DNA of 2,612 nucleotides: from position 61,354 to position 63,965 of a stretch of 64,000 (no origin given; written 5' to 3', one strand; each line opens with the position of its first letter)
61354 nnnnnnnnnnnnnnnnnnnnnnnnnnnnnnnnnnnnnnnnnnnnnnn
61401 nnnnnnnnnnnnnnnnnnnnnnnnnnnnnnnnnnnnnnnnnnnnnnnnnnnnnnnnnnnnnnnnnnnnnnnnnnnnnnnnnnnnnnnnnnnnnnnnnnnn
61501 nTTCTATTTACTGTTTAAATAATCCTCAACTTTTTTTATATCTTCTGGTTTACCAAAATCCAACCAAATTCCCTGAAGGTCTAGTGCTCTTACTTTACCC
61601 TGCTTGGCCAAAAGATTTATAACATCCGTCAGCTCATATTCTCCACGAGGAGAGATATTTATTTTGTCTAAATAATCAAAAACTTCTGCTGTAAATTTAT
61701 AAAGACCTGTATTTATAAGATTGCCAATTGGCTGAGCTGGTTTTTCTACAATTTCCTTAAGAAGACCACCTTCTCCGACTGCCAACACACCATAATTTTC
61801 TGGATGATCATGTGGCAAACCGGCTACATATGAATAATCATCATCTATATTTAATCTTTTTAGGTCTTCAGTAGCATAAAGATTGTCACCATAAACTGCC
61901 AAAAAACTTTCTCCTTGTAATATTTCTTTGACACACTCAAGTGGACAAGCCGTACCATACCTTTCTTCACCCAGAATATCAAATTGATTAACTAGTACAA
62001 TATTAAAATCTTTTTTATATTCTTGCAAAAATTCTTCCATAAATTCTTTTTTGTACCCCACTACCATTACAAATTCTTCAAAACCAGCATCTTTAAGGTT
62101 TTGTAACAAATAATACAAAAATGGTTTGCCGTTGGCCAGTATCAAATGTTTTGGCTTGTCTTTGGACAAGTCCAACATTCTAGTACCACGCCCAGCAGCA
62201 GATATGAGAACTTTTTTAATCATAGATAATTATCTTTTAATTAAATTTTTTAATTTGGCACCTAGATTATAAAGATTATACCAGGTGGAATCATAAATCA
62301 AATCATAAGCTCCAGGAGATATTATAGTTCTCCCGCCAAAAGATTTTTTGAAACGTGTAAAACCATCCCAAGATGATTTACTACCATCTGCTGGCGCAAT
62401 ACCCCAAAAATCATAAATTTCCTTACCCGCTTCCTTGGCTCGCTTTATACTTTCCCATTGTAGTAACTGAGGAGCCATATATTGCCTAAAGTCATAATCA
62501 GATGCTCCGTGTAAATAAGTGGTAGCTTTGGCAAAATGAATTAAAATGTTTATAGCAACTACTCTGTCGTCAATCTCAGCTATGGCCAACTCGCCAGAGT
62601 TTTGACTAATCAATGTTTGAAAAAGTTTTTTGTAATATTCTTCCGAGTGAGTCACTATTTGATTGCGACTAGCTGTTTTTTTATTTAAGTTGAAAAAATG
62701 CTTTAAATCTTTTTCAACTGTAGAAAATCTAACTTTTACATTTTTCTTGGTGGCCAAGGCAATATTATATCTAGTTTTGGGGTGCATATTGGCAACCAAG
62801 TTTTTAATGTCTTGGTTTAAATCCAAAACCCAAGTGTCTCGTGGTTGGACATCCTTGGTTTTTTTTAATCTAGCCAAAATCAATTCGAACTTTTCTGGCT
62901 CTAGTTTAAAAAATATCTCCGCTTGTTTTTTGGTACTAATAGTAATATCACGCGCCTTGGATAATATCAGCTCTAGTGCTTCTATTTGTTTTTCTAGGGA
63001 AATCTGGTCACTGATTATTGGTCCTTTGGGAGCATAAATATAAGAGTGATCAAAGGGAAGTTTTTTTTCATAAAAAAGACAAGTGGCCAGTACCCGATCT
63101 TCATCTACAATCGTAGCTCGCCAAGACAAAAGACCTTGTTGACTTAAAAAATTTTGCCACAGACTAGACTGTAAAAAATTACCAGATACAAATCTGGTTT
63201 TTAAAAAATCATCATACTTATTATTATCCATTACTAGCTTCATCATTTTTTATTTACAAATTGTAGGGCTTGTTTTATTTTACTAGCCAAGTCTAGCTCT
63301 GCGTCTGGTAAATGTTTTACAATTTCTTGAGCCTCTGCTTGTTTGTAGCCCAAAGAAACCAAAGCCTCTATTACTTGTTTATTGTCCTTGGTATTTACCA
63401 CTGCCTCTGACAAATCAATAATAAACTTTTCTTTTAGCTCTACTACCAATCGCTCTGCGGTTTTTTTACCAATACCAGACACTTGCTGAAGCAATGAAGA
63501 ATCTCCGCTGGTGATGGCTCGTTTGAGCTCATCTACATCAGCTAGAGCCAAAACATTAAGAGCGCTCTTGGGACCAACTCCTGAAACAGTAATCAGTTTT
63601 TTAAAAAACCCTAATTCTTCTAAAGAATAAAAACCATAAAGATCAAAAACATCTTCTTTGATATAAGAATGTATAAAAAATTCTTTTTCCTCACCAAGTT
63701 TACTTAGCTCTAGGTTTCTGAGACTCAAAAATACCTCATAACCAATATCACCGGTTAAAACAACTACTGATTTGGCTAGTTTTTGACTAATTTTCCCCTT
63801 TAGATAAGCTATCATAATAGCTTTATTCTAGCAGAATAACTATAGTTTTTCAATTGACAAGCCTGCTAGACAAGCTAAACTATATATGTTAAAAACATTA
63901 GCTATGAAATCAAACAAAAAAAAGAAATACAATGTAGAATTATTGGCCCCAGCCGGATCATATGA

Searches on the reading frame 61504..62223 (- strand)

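Call 43: search_protein_families(library=pfam, proteins=[window:61504-62223:-], max_evalue=0.00001)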
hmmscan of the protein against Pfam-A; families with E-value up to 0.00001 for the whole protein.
window:61504-62223:- (239 aa): 2 families
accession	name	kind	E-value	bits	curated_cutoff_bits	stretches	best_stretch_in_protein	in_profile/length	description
PF00483.29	NTP_transferase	-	6.9e-34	117.9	21.2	1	5-235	2-241/245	Nucleotidyl transferase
PF12804.13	NTP_transf_3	-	1.7e-07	32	27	1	6-62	2-52/160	MobA-like NTP transferase domain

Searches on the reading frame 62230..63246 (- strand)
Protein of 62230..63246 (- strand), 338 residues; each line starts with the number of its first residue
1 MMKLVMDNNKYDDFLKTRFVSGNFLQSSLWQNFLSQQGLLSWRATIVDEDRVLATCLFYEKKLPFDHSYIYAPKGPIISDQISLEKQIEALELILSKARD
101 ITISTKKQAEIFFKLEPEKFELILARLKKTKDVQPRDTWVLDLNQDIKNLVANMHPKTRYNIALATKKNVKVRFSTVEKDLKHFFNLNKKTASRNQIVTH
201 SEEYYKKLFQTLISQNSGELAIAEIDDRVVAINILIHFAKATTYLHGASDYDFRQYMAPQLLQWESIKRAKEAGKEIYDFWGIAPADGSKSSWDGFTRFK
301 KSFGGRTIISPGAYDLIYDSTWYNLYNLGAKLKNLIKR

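Call 43: search_protein_families(library=pfam, proteins=[window:62230-63246:-], max_evalue=0.00001)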
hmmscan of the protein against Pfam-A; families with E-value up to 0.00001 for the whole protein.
window:62230-63246:- (338 aa): 2 families
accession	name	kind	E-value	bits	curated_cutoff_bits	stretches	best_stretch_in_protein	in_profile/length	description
PF02388.22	FemAB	-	3.2e-44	151.8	24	3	228-328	306-403/406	FemAB family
PF13480.13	Acetyltransf_6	-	3.8e-15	56.7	22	1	163-282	8-136/143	Acetyltransferase (GNAT) domain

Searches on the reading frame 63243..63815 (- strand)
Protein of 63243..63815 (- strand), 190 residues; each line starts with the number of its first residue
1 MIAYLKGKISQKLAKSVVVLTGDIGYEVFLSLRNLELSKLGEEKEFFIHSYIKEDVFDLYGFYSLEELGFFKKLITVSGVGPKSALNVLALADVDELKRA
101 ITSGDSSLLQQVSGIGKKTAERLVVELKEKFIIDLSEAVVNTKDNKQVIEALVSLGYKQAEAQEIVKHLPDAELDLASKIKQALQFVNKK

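Call 43: search_protein_families(library=pfam, proteins=[window:63243-63815:-], max_evalue=0.00001)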
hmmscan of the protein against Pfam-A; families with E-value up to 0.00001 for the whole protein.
window:63243-63815:- (190 aa): 4 families
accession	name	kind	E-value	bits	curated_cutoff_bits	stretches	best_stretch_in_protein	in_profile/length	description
PF01330.27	RuvA_N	-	1.1e-15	57.9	23.6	1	1-61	1-61/61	RuvA N terminal domain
PF14520.12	HHH_5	-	2.1e-13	51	27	1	71-129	1-57/57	Helix-hairpin-helix domain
PF07499.19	RuvA_C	-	1.4e-09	38.7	24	1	146-186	4-45/47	RuvA, C-terminal domain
PF00633.29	HHH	-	3.2e-06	27.1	24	0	109-123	13-27/30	Helix-hairpin-helix motif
